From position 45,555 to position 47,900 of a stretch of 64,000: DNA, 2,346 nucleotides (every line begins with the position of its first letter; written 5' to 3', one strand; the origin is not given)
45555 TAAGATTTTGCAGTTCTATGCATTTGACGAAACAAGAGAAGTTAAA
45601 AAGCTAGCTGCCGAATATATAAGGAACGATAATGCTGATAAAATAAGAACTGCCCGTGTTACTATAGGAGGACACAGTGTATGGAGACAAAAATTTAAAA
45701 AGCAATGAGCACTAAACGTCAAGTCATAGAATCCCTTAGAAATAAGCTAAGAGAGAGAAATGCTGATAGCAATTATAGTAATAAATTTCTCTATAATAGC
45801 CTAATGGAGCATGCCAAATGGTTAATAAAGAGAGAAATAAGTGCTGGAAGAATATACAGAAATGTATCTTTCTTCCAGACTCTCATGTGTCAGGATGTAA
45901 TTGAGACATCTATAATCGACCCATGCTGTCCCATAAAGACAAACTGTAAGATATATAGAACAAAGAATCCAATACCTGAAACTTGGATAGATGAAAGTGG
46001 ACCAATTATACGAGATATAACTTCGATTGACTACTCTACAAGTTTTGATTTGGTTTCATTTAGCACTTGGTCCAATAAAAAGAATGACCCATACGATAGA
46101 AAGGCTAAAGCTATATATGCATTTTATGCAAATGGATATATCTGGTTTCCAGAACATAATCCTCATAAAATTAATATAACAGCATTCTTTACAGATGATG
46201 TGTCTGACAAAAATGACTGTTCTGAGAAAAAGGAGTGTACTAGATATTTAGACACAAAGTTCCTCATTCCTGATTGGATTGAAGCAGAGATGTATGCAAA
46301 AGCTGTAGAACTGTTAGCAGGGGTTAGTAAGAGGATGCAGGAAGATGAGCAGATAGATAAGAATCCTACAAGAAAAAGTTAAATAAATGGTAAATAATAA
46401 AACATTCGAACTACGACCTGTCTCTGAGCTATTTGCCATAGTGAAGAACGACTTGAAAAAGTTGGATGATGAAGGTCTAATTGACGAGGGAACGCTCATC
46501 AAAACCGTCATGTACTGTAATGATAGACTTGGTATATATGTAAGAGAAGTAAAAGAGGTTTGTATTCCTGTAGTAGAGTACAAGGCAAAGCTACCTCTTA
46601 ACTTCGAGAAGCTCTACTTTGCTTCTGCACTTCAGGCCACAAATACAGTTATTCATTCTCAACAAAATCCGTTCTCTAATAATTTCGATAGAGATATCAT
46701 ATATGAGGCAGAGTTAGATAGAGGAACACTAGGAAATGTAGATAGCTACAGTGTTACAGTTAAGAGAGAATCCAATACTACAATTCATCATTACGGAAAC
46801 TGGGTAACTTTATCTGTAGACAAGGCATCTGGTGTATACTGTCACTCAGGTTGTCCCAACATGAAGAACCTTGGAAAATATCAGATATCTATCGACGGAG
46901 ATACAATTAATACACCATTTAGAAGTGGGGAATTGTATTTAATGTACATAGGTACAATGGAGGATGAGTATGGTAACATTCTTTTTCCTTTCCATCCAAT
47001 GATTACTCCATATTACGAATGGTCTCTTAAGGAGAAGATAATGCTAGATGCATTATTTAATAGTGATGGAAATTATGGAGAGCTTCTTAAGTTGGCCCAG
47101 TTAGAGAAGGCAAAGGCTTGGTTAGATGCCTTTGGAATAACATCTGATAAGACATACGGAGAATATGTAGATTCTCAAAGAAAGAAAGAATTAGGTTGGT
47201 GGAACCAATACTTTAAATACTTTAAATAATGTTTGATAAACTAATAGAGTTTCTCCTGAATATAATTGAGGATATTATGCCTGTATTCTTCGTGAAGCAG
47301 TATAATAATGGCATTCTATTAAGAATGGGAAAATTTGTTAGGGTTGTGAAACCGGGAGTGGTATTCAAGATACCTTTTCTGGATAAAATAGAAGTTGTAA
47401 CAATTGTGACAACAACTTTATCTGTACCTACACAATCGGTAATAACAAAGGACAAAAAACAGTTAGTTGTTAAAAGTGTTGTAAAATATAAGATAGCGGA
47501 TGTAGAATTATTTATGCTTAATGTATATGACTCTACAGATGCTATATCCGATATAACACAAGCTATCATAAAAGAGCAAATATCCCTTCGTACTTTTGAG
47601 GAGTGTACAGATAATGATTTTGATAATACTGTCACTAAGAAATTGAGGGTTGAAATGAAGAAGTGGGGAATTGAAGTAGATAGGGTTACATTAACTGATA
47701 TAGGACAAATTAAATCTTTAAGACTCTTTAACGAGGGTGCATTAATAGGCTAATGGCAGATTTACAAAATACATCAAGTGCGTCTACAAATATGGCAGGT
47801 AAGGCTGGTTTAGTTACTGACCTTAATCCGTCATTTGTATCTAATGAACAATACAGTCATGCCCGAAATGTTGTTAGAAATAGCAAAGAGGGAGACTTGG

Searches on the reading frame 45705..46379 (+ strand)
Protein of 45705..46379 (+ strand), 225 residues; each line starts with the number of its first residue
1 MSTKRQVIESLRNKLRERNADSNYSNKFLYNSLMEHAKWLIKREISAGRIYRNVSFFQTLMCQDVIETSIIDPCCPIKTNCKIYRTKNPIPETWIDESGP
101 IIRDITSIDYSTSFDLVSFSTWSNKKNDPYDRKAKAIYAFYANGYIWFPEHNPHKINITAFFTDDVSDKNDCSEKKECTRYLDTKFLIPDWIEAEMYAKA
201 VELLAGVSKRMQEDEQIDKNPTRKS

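Call 39: search_protein_families(library=pfam, proteins=[window:45705-46379:+], max_evalue=0.001)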
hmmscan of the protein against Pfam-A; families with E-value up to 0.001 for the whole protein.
window:45705-46379:+ (225 aa): 1 family
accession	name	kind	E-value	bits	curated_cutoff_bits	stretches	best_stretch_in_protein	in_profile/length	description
PF25702.1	CrAss_Ring_2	-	1.7e-15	57.7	27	1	6-195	1-183/210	Phage tail ring protein 2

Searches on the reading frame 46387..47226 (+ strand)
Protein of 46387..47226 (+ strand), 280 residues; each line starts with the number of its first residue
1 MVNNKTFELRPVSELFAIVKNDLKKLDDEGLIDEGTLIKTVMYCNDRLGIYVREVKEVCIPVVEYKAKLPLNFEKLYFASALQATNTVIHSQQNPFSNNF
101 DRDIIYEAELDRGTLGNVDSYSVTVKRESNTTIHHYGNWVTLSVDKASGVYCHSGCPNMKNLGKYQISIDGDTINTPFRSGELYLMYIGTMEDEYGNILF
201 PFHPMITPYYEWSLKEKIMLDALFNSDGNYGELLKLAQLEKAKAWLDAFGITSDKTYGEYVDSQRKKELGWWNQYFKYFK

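Call 39: search_protein_families(library=pfam, proteins=[window:46387-47226:+], max_evalue=0.001)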
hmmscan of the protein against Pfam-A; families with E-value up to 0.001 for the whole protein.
window:46387-47226:+ (280 aa): 1 family
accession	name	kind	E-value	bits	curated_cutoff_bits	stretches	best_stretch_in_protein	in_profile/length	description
PF24228.1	CrAss_Ring_1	-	0.00023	21.1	27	1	53-228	50-206/272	Phage tail ring protein 1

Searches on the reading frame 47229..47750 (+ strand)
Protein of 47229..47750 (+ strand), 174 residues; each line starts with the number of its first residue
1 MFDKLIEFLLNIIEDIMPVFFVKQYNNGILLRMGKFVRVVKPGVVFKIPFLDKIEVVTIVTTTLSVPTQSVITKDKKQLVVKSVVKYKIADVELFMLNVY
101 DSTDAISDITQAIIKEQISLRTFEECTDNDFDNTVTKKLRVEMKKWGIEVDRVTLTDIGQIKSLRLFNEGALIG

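Call 39: search_protein_families(library=pfam, proteins=[window:47229-47750:+], max_evalue=0.001)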
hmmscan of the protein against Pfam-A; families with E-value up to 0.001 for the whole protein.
window:47229-47750:+ (174 aa): 1 family
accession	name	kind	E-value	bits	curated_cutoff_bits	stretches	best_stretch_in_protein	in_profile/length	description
PF01145.31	Band_7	-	3.7e-27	95.9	23.6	1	22-158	3-145/176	SPFH domain / Band 7 family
